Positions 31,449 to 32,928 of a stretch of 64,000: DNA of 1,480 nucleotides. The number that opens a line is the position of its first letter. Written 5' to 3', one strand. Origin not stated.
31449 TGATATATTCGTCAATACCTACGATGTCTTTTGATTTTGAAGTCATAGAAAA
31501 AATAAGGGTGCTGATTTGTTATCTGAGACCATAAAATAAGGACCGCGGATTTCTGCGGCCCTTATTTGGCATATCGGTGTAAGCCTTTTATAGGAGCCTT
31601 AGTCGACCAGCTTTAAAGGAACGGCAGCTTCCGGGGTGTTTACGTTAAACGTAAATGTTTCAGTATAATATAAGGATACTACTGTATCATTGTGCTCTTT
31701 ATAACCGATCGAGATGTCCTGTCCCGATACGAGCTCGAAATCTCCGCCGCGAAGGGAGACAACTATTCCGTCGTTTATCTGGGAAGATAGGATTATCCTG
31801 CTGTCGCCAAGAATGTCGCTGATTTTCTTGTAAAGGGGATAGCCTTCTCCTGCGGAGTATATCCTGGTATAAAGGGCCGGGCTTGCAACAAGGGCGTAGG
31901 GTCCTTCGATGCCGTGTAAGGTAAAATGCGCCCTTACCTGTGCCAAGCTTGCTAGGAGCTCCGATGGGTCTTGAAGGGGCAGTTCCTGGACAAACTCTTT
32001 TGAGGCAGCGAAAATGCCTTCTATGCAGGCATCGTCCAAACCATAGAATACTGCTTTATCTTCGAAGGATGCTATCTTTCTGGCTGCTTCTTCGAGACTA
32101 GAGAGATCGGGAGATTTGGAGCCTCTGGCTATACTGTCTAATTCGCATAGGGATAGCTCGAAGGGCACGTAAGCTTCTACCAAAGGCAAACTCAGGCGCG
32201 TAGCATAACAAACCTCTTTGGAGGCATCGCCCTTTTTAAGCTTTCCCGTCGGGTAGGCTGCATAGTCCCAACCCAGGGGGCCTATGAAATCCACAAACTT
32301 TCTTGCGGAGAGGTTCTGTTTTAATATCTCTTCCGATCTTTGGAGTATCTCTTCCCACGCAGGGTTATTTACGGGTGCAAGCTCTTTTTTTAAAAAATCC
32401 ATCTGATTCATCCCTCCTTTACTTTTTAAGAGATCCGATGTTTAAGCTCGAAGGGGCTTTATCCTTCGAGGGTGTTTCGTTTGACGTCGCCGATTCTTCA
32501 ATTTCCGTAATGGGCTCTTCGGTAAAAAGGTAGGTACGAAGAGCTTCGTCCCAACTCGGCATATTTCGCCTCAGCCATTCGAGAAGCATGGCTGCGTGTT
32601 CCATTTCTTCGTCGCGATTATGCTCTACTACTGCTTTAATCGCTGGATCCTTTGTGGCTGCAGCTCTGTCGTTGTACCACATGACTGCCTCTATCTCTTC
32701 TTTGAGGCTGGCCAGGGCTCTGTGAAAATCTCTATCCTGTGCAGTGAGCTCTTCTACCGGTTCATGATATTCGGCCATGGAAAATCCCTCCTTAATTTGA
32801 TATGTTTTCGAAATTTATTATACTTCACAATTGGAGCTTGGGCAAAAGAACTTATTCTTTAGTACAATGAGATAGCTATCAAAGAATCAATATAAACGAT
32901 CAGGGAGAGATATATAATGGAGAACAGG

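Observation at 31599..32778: Encapsulin nanocompartment operon (EncFtn cargo plus family-1 shell)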

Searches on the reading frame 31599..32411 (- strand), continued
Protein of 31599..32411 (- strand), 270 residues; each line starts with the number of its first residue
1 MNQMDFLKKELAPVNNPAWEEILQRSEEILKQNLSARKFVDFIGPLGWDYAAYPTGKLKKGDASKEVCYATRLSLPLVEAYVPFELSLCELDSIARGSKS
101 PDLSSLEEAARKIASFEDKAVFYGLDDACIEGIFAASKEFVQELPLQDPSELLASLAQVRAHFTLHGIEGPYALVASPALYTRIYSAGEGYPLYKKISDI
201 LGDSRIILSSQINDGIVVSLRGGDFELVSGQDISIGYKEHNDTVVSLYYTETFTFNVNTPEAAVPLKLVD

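Call 44: predict_structure(alignment_id=A4)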
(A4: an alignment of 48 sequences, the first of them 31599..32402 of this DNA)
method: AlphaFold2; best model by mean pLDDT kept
length: 267 residues; sequences in the alignment: 48
mean_pLDDT: 87.8   pTM: 0.83
mean pLDDT of the five models: 87.8, 87.2, 86.0, 85.4, 84.7
residues with pLDDT >= 90: 190; 70-90: 43; 50-70: 21; < 50: 13
segments of 3 or more residues with pLDDT < 50: 50-55, 69-71
pLDDT, mean of each block of 10 residues (from residue 1): 82 95 95 94 63 47 52 79 96 91 97 96 90 96 91 96 93 94 79 90 93 94 91 96 95 94 94
secondary structure, 60 per line:
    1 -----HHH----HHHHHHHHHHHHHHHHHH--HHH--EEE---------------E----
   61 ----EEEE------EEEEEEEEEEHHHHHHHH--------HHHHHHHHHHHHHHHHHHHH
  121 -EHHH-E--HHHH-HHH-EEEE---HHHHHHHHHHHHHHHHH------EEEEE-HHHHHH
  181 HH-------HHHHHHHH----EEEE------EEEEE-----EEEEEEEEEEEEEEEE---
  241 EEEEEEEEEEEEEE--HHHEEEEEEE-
elements in order: H13-30 E38-40 E65-68 E75-84 H85-92 H101-120 H130-133 E139-142 H146-162 E169-173 H175-182 H190-197 E202-205 E212-216 E222-237 E241-254 E260-266

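Call 47: fold_search(model_id=the predicted structure, library=pdb)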
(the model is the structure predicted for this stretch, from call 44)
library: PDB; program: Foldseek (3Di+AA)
matches with E <= 10: 749; with E <= 0.001: 299
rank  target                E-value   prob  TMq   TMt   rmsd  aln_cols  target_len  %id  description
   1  7kq5                  5.9e-33  1.00  0.85  0.86   7.9       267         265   42  Cryo-EM structure of a thermostable encapsulin from T. maritima (released 2021-04-28)
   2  7lis                  1.2e-31  1.00  0.85  0.87   8.1       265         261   42  Thermotoga maritima Encapsulin Nanocompartment Pore Mutant S5D (released 2022-02-09)
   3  3dkt_A                3.2e-31  1.00  0.86  0.87   7.9       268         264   42  Crystal structure of Thermotoga maritima encapsulin (released 2008-09-02)
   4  8u50                  5.2e-31  1.00  0.88  0.88   7.9       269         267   40  Klebsiella pneumoniae DyP peroxidase-loaded encapsulin shell (released 2024-04-24)
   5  9bkx_D                8.0e-31  1.00  0.87  0.88   7.5       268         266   38  Mycobacterium tuberculosis encapsulin in complex with DyP (released 2024-12-11)
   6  7oe2_A                9.7e-31  1.00  0.86  0.87   7.9       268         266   39  Model of closed pentamer of the Haliangium ochraceum encapsulin from symmetry expansion of icosahedral single particle (released 2022-02-09)
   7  7lit                  1.1e-30  1.00  0.83  0.86   8.2       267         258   42  Thermotoga maritima Encapsulin Nanocompartment Pore Mutant S7G (released 2022-02-09)
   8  9e5e_A                1.2e-30  1.00  0.87  0.87   7.7       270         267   40  Escherichia coli DyP peroxidase-loaded encapsulin shell (released 2025-03-19)
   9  6wkv_0                1.9e-30  1.00  0.83  0.86   8.2       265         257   41  Cryo-EM structure of engineered variant of the Encapsulin from Thermotoga maritima (TmE) (released 2021-04-21)
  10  7phm_0                2.6e-30  1.00  0.85  0.86   7.6       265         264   38  Cryo-EM structure of Mycobacterium tuberculosis encapsulin (released 2022-07-20)
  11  9bkx_C                2.6e-30  1.00  0.86  0.86   7.5       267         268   38  Mycobacterium tuberculosis encapsulin in complex with DyP (released 2024-12-11)
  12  9bkx_E                3.2e-30  1.00  0.86  0.84   7.6       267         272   38  Mycobacterium tuberculosis encapsulin in complex with DyP (released 2024-12-11)
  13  9bkx_A                4.6e-30  1.00  0.87  0.87   7.5       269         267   37  Mycobacterium tuberculosis encapsulin in complex with DyP (released 2024-12-11)
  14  7odw                  5.5e-30  1.00  0.87  0.87   7.7       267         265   39  Model of Haliangium ochraceum encapsulin from icosahedral single particle reconstruction (released 2022-03-09)
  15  6i9g_A                7.1e-30  1.00  0.87  0.87   7.5       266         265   37  Crystal structure of encapsulin from Mycolicibacterium hassiacum (released 2019-12-04)
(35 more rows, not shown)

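Call 50: find_encoding_contigs(protein=P0008, flank=4000, max_places=1)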
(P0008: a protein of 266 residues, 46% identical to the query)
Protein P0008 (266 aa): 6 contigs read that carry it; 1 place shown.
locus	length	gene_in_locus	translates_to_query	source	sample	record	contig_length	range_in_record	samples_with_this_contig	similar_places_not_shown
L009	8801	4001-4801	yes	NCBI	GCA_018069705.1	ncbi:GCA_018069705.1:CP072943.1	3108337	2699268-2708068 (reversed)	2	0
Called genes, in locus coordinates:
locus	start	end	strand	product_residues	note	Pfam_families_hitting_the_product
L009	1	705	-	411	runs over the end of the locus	PF00501:AMP-binding, PF14535:AMP-binding_C_2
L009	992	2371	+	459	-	PF13384:HTH_23, PF13518:HTH_28, PF13551:HTH_29, PF13565:HTH_32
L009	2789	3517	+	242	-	PF00497:SBP_bac_3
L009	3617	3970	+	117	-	PF22277:EncFtn-like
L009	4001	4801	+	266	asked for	PF04454:Linocin_M18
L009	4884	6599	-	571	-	PF03577:Peptidase_C69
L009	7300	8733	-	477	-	PF00474:SSF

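Call 51: find_encoding_contigs(protein=P0050, flank=4000, max_places=1)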
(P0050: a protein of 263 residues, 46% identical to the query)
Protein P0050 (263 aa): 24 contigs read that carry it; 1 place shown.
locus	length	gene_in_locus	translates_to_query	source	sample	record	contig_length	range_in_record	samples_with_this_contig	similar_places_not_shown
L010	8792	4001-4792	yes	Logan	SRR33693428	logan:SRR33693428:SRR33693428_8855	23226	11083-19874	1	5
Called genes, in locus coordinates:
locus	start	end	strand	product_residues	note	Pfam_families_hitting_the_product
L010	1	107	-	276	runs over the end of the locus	PF12849:PBP_like_2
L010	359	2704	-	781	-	PF02743:dCache_1, PF01590:GAF (faint), PF22673:MCP-like_PDC_1, PF13185:GAF_2, PF13487:HD_5, PF01966:HD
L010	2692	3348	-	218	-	PF06055:ExoD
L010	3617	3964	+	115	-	PF22277:EncFtn-like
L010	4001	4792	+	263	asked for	PF04454:Linocin_M18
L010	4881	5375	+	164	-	PF02915:Rubrerythrin, PF21349:RUBY_RBDX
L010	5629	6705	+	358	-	PF02655:ATP-grasp_3 (weak), PF07478:Dala_Dala_lig_C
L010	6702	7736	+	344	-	PF02655:ATP-grasp_3 (weak), PF07478:Dala_Dala_lig_C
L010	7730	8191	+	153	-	PF00583:Acetyltransf_1, PF13508:Acetyltransf_7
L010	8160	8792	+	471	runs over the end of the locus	PF04055:Radical_SAM, PF12544:LAM_C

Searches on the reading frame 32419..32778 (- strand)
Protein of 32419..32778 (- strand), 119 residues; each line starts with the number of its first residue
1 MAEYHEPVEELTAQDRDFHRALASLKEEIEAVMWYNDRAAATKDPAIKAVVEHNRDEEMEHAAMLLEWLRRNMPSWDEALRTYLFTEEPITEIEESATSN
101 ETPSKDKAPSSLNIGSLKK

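Call 3: search_protein_families(library=pfam, proteins=[window:32419-32778:-], max_evalue=0.01)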
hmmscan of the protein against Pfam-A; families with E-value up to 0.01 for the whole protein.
window:32419-32778:- (119 aa): 2 families
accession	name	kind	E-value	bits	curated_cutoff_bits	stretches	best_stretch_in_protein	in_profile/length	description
PF22277.2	EncFtn-like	-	1.4e-40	137.4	27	1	3-87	1-85/85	EncFtn-like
PF02915.23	Rubrerythrin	-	0.0024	18.7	22.8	1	24-99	6-94/137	Rubrerythrin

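Call 4: search_protein_families(library=ncbifam, proteins=[window:32419-32778:-], max_evalue=0.01)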
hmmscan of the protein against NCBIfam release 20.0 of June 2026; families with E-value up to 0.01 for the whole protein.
window:32419-32778:- (119 aa): 3 families
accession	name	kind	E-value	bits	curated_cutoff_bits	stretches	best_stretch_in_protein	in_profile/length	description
TIGR04535.1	ferrit_encaps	subfamily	7.9e-49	164.4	125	1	4-118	1-114/114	encapsulin-associated ferritin-like protein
NF058679.1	EncB_fam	subfamily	3.7e-22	78.5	90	1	5-117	9-117/117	encapsulin nanocompartment ferritin-likeEncB family encapsulin nanocompartment ferritin-like cargo protein cargo protein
NF058678.1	EncB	exception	0.0015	18.8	210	1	16-83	10-77/160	encapsulin nanocompartment ferritin-like cargo protein EncB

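Call 5: search_solved_structures(query=window:32419-32778:-, show_alignments=3, max_evalue=0.01)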
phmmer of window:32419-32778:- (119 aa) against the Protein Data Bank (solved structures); distinct sequences matched with E-value up to 0.01: 12.
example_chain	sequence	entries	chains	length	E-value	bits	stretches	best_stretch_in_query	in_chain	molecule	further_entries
33bf_A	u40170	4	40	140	6.1e-33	116.7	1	4-111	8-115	Encapsulated ferritin-like protein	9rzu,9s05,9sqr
7oe2_1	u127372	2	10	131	2e-31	111.8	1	3-118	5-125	Haliangium ochraceum Encapsulated ferritin localisation sequence | Haliangium ochraceum encapsulated ferritin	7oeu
3k6c_A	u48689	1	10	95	8.3e-30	106.6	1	4-91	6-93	Uncharacterized protein NE0167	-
5da5_A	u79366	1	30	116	1.5e-29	105.8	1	4-98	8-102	Rru_A0973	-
6suw_A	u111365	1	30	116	8.2e-29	103.4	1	4-98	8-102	Uncharacterized protein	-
5l8b_A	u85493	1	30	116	8.3e-29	103.4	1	4-98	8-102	Uncharacterized protein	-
6sv1_A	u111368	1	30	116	8.3e-29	103.4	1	4-98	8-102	Encapsulated Ferritin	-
5l89_A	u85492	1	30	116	8.3e-29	103.4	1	4-98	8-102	Rru_A0973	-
5l8g_A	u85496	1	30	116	3.6e-28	101.3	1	4-98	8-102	Uncharacterized protein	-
5n5f_A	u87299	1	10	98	8.3e-28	100.1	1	3-95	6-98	encapsulated ferritin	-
5l8f_A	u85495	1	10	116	1.1e-26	96.5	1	4-98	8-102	Rru_A0973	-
7s8t_A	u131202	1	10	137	6.7e-05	26.4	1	15-117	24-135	EncC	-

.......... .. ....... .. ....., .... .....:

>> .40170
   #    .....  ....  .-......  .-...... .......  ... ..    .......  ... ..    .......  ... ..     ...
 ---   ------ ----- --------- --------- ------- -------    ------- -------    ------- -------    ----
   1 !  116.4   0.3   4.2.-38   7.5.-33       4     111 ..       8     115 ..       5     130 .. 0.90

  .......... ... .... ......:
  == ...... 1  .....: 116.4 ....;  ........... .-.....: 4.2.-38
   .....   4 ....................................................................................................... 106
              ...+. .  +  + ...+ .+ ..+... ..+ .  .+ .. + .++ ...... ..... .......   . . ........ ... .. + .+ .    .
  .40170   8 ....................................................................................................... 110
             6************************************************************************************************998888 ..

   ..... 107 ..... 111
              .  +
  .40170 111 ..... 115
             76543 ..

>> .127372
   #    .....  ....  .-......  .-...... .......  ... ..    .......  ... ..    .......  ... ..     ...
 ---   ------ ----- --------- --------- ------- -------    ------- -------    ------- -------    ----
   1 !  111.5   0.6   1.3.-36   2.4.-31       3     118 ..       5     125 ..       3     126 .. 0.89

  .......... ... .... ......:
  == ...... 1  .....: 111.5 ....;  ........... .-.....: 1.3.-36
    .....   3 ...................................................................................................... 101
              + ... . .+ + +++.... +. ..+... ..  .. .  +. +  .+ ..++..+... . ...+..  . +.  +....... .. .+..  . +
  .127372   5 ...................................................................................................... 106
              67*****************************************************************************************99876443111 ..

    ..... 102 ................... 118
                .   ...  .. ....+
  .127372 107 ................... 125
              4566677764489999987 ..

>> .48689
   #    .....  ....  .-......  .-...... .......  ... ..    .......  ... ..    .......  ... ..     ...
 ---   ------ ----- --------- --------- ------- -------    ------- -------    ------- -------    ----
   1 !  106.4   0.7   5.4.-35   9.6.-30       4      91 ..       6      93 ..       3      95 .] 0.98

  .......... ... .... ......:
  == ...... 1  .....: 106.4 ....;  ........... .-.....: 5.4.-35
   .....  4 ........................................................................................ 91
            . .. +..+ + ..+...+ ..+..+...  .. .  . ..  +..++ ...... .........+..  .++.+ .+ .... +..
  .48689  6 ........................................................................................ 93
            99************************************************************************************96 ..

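Call 8: search_solved_structures(query=window:32419-32778:-, show_alignments=5, max_evalue=1e-20)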
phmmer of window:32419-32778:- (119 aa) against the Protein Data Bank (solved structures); distinct sequences matched with E-value up to 1e-20: 11.
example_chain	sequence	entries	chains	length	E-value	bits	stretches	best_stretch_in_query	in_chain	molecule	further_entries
33bf_A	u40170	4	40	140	6.1e-33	116.7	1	4-111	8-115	Encapsulated ferritin-like protein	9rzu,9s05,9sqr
7oe2_1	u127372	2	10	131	2e-31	111.8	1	3-118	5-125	Haliangium ochraceum Encapsulated ferritin localisation sequence | Haliangium ochraceum encapsulated ferritin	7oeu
3k6c_A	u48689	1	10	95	8.3e-30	106.6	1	4-91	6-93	Uncharacterized protein NE0167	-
5da5_A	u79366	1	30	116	1.5e-29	105.8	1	4-98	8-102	Rru_A0973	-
6suw_A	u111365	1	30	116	8.2e-29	103.4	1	4-98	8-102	Uncharacterized protein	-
5l8b_A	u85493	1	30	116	8.3e-29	103.4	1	4-98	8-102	Uncharacterized protein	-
6sv1_A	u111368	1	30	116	8.3e-29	103.4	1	4-98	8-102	Encapsulated Ferritin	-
5l89_A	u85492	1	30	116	8.3e-29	103.4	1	4-98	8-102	Rru_A0973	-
5l8g_A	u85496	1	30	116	3.6e-28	101.3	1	4-98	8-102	Uncharacterized protein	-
5n5f_A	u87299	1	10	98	8.3e-28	100.1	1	3-95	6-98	encapsulated ferritin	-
5l8f_A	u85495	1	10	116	1.1e-26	96.5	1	4-98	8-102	Rru_A0973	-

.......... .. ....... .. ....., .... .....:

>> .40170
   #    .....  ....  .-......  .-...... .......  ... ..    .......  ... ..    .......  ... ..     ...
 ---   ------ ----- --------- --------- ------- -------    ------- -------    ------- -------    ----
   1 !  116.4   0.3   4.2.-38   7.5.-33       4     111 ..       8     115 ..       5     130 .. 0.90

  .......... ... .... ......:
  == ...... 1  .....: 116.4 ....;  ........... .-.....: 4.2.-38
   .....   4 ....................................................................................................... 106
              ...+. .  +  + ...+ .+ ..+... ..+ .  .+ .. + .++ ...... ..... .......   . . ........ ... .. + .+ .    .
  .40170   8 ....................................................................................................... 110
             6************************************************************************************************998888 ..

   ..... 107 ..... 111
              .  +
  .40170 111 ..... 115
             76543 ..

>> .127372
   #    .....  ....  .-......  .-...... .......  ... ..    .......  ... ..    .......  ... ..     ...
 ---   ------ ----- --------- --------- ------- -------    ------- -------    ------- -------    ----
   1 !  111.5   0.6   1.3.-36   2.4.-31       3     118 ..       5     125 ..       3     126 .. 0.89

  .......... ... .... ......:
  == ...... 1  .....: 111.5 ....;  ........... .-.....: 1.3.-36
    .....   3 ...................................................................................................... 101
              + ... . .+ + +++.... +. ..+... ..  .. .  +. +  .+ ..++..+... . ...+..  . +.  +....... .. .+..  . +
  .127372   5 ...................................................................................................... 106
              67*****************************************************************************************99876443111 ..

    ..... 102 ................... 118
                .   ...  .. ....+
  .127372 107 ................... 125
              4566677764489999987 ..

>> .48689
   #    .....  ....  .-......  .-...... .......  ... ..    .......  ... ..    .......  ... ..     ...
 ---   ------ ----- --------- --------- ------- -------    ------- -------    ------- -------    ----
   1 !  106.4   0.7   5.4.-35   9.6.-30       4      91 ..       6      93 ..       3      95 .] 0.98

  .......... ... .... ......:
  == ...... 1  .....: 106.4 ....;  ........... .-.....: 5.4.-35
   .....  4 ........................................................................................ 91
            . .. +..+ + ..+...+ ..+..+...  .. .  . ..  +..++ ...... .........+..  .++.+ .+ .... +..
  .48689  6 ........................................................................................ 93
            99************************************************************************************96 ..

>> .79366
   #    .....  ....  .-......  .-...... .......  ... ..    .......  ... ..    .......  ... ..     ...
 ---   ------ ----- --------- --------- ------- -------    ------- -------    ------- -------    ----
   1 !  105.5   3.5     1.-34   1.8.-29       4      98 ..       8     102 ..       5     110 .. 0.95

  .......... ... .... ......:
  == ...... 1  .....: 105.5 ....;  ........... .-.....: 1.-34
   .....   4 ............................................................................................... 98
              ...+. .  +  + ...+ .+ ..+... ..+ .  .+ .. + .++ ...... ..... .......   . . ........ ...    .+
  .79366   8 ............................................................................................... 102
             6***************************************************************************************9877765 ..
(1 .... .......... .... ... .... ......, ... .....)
